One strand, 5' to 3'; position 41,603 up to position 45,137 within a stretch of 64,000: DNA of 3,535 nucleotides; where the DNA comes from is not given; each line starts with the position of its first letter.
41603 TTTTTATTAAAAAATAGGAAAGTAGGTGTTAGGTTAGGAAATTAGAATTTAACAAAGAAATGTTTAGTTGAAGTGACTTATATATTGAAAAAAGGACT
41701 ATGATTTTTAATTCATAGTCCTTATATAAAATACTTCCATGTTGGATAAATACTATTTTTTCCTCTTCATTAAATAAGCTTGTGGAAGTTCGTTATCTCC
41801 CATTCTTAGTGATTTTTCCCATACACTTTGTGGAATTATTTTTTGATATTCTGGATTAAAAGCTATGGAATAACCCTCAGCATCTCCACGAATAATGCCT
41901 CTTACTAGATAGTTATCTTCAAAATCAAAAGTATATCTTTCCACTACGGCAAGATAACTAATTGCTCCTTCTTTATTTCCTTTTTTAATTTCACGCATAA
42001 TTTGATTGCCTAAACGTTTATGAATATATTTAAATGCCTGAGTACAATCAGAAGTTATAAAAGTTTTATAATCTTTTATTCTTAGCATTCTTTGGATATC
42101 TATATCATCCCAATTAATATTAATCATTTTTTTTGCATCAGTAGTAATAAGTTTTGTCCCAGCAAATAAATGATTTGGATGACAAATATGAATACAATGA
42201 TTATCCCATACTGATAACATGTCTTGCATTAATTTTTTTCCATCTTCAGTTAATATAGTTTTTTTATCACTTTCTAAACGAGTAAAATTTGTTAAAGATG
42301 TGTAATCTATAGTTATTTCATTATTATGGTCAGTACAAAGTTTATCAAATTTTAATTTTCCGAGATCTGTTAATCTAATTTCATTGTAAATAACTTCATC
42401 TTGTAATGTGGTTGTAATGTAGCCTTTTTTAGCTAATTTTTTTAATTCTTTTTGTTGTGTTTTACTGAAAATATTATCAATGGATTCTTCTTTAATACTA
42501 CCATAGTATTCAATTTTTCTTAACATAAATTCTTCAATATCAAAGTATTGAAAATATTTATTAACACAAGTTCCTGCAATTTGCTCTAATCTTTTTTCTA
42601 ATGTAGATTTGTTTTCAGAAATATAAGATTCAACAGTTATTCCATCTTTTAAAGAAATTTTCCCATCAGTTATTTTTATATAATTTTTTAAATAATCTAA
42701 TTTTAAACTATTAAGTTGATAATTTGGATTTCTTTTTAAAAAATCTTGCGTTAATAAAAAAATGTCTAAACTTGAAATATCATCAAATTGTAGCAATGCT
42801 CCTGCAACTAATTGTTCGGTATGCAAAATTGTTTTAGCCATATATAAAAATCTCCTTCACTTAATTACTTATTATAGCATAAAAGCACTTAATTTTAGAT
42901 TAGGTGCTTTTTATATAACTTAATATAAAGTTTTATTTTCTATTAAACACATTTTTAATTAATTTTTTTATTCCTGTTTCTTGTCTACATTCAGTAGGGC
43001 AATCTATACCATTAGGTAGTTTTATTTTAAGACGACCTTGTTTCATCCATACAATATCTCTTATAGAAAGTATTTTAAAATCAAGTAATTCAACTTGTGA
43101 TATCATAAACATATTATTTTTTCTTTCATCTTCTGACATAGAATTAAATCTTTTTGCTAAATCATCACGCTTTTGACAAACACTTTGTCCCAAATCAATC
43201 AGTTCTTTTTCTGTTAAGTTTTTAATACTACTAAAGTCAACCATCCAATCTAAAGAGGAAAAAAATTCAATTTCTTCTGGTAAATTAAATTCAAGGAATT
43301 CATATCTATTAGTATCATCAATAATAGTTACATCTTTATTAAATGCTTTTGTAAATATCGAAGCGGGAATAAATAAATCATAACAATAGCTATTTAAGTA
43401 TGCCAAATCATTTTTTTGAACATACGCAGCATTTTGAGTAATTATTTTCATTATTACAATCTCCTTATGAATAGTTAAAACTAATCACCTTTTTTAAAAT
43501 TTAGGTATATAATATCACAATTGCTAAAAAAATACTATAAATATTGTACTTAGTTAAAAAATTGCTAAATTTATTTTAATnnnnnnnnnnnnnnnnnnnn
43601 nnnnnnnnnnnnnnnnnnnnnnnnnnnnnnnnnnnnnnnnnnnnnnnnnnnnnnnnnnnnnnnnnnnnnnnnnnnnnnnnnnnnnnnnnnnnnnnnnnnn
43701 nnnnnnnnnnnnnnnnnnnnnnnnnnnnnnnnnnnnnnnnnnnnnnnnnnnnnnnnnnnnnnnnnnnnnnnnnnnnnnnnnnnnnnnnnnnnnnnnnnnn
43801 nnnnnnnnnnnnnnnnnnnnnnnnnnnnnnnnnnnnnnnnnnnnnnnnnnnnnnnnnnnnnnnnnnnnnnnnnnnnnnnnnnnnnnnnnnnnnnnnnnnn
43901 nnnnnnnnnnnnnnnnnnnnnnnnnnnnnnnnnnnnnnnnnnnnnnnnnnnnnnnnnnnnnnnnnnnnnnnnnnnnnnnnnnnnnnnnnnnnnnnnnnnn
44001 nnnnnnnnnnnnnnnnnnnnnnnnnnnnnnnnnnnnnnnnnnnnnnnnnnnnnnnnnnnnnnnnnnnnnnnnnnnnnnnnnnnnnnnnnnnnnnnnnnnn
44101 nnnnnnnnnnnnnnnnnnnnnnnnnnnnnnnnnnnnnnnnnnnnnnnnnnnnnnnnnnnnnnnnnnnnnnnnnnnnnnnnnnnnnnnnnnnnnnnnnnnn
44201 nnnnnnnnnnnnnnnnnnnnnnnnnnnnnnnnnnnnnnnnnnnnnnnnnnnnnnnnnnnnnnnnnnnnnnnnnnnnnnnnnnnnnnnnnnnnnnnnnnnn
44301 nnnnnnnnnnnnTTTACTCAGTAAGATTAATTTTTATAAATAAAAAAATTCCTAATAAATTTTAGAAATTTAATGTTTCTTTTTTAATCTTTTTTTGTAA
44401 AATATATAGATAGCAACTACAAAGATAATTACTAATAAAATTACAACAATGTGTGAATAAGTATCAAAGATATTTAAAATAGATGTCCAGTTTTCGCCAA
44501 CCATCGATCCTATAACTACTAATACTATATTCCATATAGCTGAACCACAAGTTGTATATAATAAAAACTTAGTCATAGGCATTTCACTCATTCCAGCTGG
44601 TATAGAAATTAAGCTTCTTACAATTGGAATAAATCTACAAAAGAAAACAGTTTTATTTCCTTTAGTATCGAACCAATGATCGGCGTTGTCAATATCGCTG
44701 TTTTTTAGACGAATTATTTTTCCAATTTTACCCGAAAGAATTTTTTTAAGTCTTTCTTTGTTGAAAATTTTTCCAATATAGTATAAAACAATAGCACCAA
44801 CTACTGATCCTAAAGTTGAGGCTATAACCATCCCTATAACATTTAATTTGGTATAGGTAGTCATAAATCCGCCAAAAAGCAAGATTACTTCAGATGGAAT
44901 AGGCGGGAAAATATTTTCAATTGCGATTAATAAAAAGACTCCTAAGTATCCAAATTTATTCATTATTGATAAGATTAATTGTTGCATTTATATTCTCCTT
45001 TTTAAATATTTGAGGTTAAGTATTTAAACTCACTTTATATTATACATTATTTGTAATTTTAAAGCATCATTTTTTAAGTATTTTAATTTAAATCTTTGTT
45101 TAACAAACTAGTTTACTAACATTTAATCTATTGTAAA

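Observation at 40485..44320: Four-gene island of unknowns immediately downstream of tRNA-Arg(CCT)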

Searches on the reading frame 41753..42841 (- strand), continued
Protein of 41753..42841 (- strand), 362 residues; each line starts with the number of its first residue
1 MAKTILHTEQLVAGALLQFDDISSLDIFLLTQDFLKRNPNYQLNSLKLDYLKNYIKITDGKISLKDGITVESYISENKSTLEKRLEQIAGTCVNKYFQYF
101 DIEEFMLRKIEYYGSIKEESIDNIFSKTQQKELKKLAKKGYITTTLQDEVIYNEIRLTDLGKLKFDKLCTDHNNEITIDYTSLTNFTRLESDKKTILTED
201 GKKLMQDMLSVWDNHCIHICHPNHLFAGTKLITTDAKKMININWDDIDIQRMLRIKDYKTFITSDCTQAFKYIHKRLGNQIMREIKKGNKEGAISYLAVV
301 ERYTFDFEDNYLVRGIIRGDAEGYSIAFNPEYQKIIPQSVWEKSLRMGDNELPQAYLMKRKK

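Call 64: fold_search(model_id=the predicted structure, library=viral)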
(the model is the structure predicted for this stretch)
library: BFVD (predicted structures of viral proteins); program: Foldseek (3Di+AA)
matches with E <= 10: 899; with E <= 0.001: 0
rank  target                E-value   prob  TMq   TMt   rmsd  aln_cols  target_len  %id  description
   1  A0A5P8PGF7            5.0e-03  1.00  0.17  0.43   4.6        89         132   18  (no name in the UniProt tables at hand)
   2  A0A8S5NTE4            1.5e-02  1.00  0.17  0.50   3.8        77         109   16  Uncharacterized protein [Myoviridae sp. ctzc413]
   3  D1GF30                1.9e-02  1.00  0.17  0.57   4.3        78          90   17  Uncharacterized protein [Sulfolobus spindle-shaped virus 6]
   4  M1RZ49                2.4e-02  1.00  0.16  0.44   4.7        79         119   19  (no name in the UniProt tables at hand)
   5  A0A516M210            2.9e-02  1.00  0.19  0.52   7.1        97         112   13  (no name in the UniProt tables at hand)
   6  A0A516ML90            3.0e-02  1.00  0.17  0.34  12.3        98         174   16  (no name in the UniProt tables at hand)
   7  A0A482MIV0            3.0e-02  0.60  0.11  0.26  11.1       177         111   11  PadR family transcriptional regulator [Nodularia phage vB_NspS-kac68v162]
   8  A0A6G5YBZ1            3.2e-02  0.89  0.19  0.39  10.0       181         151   10  (no name in the UniProt tables at hand)
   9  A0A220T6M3            3.6e-02  0.77  0.19  0.23  14.7       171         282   12  DsRNA binding PKR inhibitor [Eptesipox virus]
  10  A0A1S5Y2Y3            3.6e-02  0.35  0.17  0.18  21.5       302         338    9  Uncharacterized protein [uncultured archaeal virus]
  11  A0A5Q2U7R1            4.5e-02  1.00  0.16  0.69   2.6        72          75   17  (no name in the UniProt tables at hand)
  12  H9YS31                4.5e-02  1.00  0.17  0.58   5.0        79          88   15  (no name in the UniProt tables at hand)
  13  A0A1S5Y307            4.8e-02  1.00  0.16  0.55   3.7        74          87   18  Uncharacterized protein [uncultured archaeal virus]
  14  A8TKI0                5.7e-02  0.87  0.17  0.35   9.9       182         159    9  Uncharacterized protein [Sulfolobus spindle-shaped virus 4]
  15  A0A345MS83            6.1e-02  0.63  0.14  0.43   7.5       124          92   12  (no name in the UniProt tables at hand)
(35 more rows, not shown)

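Call 65: search_protein_families(library=pfam, alignment_id=A2, max_evalue=0.1)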
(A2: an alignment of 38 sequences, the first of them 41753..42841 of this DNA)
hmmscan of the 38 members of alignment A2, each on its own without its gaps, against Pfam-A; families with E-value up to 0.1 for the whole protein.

A. member 1, window:41753-42841:- (362 aa): 2 families
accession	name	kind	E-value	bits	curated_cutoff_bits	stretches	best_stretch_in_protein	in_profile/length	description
PF13601.12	HTH_34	-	0.024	15.2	27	0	45-83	14-53/80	Winged helix DNA-binding domain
PF22665.2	DUF6293_C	-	0.071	14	27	0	106-162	41-95/101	DUF6293 C-terminal winged helix domain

B. families by the number of members that match (of 38 scanned): 14 families
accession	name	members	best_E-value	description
PF22665.2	DUF6293_C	2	0.071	DUF6293 C-terminal winged helix domain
PF12631.12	MnmE_helical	1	0.009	MnmE helical domain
PF10275.15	Peptidase_C65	1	0.0091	Peptidase C65 Otubain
PF16740.10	SKA2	1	0.012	Spindle and kinetochore-associated protein 2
PF23626.1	CCD_aECM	1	0.02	aECM cysteine-cradle domain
PF09974.14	DUF2209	1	0.021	Uncharacterized protein conserved in archaea (DUF2209)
PF13601.12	HTH_34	1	0.024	Winged helix DNA-binding domain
PF12075.13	KN_motif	1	0.024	KN motif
PF03551.20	PadR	1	0.031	Transcriptional regulator PadR-like family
PF04435.23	SPK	1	0.046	Domain of unknown function (DUF545)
PF20941.2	DUF6848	1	0.054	Domain of unknown function (DUF6848)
PF01502.23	PRA-CH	1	0.061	Phosphoribosyl-AMP cyclohydrolase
PF14836.12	Ubiquitin_3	1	0.065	Ubiquitin-like domain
PF00772.26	DnaB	1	0.066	DnaB-like helicase N terminal domain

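Call 77: search_protein_families(library=padloc, proteins=[P0003, P0031, P0045, P0060], max_evalue=0.1)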
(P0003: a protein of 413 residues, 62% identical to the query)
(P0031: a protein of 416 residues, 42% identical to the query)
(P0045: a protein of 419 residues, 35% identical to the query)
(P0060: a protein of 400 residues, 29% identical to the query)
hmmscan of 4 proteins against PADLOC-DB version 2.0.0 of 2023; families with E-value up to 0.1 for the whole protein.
P0003 (413 aa): 0 families

P0031 (416 aa): 0 families

P0045 (419 aa): 0 families

P0060 (400 aa): 0 families

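Call 78: search_dna_similar(query=P0003, collection=plasmids, mode=protein, max_evalue=0.001, max_rows=15)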
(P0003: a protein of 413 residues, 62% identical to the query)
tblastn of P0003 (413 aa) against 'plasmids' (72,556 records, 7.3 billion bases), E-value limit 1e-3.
No match.

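Call 79: search_dna_similar(query=P0003, collection=phages, mode=protein, max_evalue=0.001, max_rows=15)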
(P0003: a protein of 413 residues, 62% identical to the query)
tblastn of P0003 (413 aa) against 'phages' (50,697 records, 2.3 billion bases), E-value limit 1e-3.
No match.

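Call 93: search_protein_families(library=phrogs, alignment_id=A2, max_evalue=0.01)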
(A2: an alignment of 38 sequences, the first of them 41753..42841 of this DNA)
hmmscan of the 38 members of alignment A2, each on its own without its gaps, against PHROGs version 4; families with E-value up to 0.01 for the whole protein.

A. member 1, window:41753-42841:- (362 aa): 0 families

B. families by the number of members that match (of 38 scanned): 5 families
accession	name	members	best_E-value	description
phrog_17224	-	3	0.00028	-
phrog_21356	-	1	0.00017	-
phrog_8585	-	1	0.00024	-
phrog_20403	-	1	0.00033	-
phrog_18353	-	1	0.0057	-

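Call 97: find_encoding_contigs(protein=P0038, flank=8000, max_places=2)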
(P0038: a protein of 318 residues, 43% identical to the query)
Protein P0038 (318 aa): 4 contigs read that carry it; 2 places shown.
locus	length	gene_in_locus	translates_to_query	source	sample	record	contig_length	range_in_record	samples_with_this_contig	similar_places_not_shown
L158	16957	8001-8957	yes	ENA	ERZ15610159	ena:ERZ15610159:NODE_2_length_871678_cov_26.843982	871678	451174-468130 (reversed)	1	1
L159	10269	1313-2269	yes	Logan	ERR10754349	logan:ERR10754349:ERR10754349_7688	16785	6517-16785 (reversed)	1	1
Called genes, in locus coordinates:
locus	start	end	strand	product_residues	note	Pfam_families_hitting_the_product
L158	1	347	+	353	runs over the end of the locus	-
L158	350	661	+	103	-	-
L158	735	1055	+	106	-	-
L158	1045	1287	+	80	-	-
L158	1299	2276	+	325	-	-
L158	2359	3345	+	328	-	PF13240:Zn_Ribbon_1 (faint), PF13248:Zn_ribbon_3 (weak)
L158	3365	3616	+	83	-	-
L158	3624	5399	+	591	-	-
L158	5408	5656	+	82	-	-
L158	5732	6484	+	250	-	-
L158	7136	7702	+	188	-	PF00293:NUDIX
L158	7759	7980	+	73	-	-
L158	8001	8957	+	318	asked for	-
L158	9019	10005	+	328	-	-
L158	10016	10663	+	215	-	PF13023:HD_3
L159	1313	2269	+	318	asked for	-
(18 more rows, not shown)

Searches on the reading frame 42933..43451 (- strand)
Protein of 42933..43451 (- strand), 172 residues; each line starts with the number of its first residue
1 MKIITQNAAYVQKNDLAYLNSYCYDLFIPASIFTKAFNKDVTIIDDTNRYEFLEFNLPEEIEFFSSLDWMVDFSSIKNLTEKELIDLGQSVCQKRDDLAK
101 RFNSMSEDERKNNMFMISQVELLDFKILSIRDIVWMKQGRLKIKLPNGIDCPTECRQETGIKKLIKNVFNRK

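Call 4: search_protein_families(library=pfam, proteins=[window:42933-43451:-], max_evalue=1)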
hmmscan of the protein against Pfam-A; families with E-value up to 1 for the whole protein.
window:42933-43451:- (172 aa): 0 families

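Call 5: search_protein_families(library=ncbifam, proteins=[window:42933-43451:-], max_evalue=1)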
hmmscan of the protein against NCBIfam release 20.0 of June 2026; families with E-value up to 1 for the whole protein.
window:42933-43451:- (172 aa): 0 families

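Call 6: search_protein_families(library=padloc, proteins=[window:42933-43451:-], max_evalue=1)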
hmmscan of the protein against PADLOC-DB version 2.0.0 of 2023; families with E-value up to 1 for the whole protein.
window:42933-43451:- (172 aa): 0 families

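Call 7: search_protein_families(library=phrogs, proteins=[window:42933-43451:-], max_evalue=1)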
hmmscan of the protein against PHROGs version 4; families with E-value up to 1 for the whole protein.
window:42933-43451:- (172 aa): 2 families
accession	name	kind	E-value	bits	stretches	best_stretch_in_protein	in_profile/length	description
phrog_32000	-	unknown function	0.096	13.3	1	70-139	80-145/161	-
phrog_29526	-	unknown function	0.11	13.6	1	36-112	39-116/116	-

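Call 23: find_homologous_proteins(query=window:42933-43451:-)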
Query window:42933-43451:- (172 aa): 131 proteins with E <= 0.001 among 254 candidates; the best 120 are listed.
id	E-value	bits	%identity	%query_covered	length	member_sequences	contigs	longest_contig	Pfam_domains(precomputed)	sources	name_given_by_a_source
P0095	1.7e-108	378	100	100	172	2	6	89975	-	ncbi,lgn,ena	-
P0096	1.1e-62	229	60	100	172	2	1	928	-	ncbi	-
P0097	1.1e-61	226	58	100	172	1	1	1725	-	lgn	-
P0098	2.0e-61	225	58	100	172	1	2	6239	-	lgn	-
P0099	3.2e-61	224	57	100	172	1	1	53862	-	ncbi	-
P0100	3.6e-61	224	57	100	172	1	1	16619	-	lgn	-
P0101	4.2e-61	224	58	100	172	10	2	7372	-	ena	-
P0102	8.0e-61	223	57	100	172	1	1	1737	-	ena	-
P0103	9.1e-61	223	58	100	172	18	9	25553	-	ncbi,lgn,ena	-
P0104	9.9e-61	223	57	100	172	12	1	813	-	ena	-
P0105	1.1e-60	223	58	100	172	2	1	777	-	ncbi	-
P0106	2.2e-60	221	59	99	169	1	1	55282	-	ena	-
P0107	3.2e-60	221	59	99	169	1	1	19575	-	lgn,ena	-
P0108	4.4e-60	221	57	100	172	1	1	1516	-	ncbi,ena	-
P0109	5.0e-60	220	57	99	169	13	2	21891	-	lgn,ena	-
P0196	5.2e-46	175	49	96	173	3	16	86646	-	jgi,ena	-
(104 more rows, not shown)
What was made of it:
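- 42933..43451 (-): Gene C: 172-aa conserved protein of unknown function. 131 homologous clusters, nearly all 160-180 aa (call 23).
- Checked: C: 131 clusters (call 23).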

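Call 29: find_encoding_contigs(protein=P0196, flank=8000, max_places=2)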
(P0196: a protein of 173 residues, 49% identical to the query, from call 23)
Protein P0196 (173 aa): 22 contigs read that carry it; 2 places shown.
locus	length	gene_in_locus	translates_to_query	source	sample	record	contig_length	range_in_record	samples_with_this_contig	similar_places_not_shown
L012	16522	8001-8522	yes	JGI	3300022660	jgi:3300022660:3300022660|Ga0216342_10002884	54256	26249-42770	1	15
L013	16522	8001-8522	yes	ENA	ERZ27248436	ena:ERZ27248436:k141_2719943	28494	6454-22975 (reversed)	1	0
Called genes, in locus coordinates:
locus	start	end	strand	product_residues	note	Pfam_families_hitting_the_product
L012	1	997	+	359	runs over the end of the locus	PF06414:Zeta_toxin (faint), PF13401:AAA_22 (faint), PF02881:SRP54_N, PF00004:AAA (weak), PF00448:SRP54, PF01583:APS_kinase (faint)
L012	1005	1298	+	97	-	PF04297:UPF0122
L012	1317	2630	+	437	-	PF02881:SRP54_N, PF06414:Zeta_toxin (faint), PF13401:AAA_22 (faint), PF00448:SRP54, PF02978:SRP_SPB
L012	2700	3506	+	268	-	PF00005:ABC_tran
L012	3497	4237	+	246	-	-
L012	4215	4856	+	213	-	-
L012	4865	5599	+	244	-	PF01416:PseudoU_synth_1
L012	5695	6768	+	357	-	PF00149:Metallophos (weak), PF12850:Metallophos_2 (weak)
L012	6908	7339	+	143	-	PF00572:Ribosomal_L13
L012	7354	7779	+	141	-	PF00380:Ribosomal_S9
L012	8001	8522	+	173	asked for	-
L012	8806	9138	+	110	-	-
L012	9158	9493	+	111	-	-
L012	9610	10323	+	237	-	PF07505:DUF5131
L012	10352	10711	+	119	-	-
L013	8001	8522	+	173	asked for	-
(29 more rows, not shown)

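Call 55: find_related_loci(query=A4, collection=viral_contigs, flank=8000)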
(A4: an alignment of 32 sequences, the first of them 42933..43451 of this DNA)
Query A4 (172 aa) in viral_contigs; peptide patterns used: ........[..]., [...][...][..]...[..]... (x = any residue, [..] = any of these).
137 stretches matched a pattern, but none encodes a relative of the query by tblastn (E <= 1e-3).

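Call 77: search_protein_families(library=padloc, proteins=[P0099, P0196], max_evalue=0.1)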
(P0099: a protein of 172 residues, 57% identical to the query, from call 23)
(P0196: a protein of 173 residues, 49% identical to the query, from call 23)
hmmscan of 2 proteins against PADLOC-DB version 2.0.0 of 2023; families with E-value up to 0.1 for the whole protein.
P0099 (172 aa): 1 family
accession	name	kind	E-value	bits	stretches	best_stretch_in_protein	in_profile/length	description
PDLC02529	PglX|PglXI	-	0.017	10.8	1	73-148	776-851/1189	PglX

P0196 (173 aa): 0 families

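Call 94: search_protein_families(library=pfam, alignment_id=A4, max_evalue=0.1)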
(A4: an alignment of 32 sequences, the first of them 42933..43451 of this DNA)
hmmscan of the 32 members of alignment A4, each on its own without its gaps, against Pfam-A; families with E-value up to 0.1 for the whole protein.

A. member 1, window:42933-43451:- (172 aa): 0 families

B. families by the number of members that match (of 32 scanned): 12 families
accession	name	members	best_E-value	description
PF24438.1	IML1_N_fung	2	0.0053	IML1, N-terminal, fungi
PF18641.6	LidA_Long_CC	2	0.019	LidA long coiled-coil domain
PF11050.13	Viral_env_E26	2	0.047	Virus envelope protein E26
PF14950.11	DUF4502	2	0.052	Domain of unknown function (DUF4502)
PF25015.1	RBD_AKAP-17A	1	0.0012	AKAP-17A-like, RNA-binding domain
PF19795.4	DUF6279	1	0.0028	Family of unknown function (DUF6279)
PF11090.14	Phage_T7_Gp13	1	0.0086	Bacteriophage T7, probable scaffold protein Gp13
PF13864.11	Enkurin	1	0.027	Calmodulin-binding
PF25279.1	Beta_prop_At2g24240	1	0.032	At2g24240-like, C-terminal beta propeller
PF22541.2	DUF7005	1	0.05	Family of unknown function (DUF7005)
PF01320.23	Colicin_Pyocin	1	0.077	Colicin immunity protein / pyocin immunity protein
PF18624.6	CdiI_4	1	0.085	CDI immunity protein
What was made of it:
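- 42933..43451 (-): No hit in any family, PDB or defence library (calls 4-7, 94).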

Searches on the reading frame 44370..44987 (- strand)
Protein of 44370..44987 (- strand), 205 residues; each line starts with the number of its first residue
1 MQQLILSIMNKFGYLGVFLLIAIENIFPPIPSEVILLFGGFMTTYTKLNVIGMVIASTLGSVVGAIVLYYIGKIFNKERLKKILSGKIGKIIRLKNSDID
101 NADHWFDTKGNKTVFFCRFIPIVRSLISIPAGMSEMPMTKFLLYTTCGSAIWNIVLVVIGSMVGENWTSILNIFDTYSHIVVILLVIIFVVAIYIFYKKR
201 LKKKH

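Call 4: search_protein_families(library=pfam, proteins=[window:44370-44987:-], max_evalue=1)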
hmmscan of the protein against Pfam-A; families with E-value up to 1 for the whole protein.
window:44370-44987:- (205 aa): 9 families
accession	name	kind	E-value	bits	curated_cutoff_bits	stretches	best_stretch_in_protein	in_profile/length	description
PF09335.16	VTT_dom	-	8.3e-25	88.1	33.9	1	30-161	1-122/123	VTT domain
PF04932.20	Wzy_C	-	0.011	16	31.7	1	167-202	4-39/149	O-Antigen ligase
PF19180.5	DUF5862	-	0.04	14.2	33.3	1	51-85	31-65/68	Family of unknown function (DUF5862)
PF13314.11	DUF4083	-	0.055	13.9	25.4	1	172-202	1-31/57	Domain of unknown function (DUF4083)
PF02687.27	FtsX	-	0.29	11.6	25.5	1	135-197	45-111/120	FtsX-like permease C-terminal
PF03239.20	FTR1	-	0.35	10.6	25.3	1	33-81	137-188/284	Iron permease FTR1 family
PF04246.17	RseC_MucC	-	0.38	11.1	24.4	0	155-203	76-120/130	Positive regulator of sigma(E), RseC/MucC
PF17870.6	Insulin_TMD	-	0.81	10.2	33.4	1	180-200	22-42/47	Insulin receptor trans-membrane segment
PF17410.7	Stevor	-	0.93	9.4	25.4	1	133-203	191-263/275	Subtelomeric Variable Open Reading frame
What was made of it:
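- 44370..44987 (-): dedA/UptA-like membrane protein gene, right flank and not part of the islet. Pfam VTT_dom, E 8e-25 (call 4).
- Checked: The dedA/VTT-domain gene at 44370-44987 (-) follows (Pfam VTT_dom, E 8e-25, call 4).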

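Call 5: search_protein_families(library=ncbifam, proteins=[window:44370-44987:-], max_evalue=1)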
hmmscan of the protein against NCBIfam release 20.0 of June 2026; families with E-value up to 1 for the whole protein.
window:44370-44987:- (205 aa): 6 families
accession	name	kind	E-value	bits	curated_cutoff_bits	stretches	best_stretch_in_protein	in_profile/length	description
NF052605.1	UndecprPTUptAStph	equivalog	6e-51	173.3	300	1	1-196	1-195/197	undecaprenyl phosphate transporter UptA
NF052604.1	UndecprPTUtpABac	equivalog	1e-44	153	250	1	4-203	7-195/198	undecaprenyl phosphate transporter UptA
NF008102.0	PRK10847.1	equivalog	9.9e-18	64.7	236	1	26-203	45-215/219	DedA family protein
TIGR01478.1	STEVOR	paralog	0.052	12.8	166.65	1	136-203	226-296/308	STEVOR family variant surface protein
NF050118.1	aa3_CtaJ_Mycob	equivalog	0.22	11.9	43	1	173-203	2-32/80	aa3-type cytochrome oxidase subunit CtaJ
NF052597.1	FILTED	domain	0.3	11.4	40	1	154-201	60-107/110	FILTED domain-containing surface protein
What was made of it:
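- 44370..44987 (-): NCBIfam UptA models score below their cut-offs (call 5).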
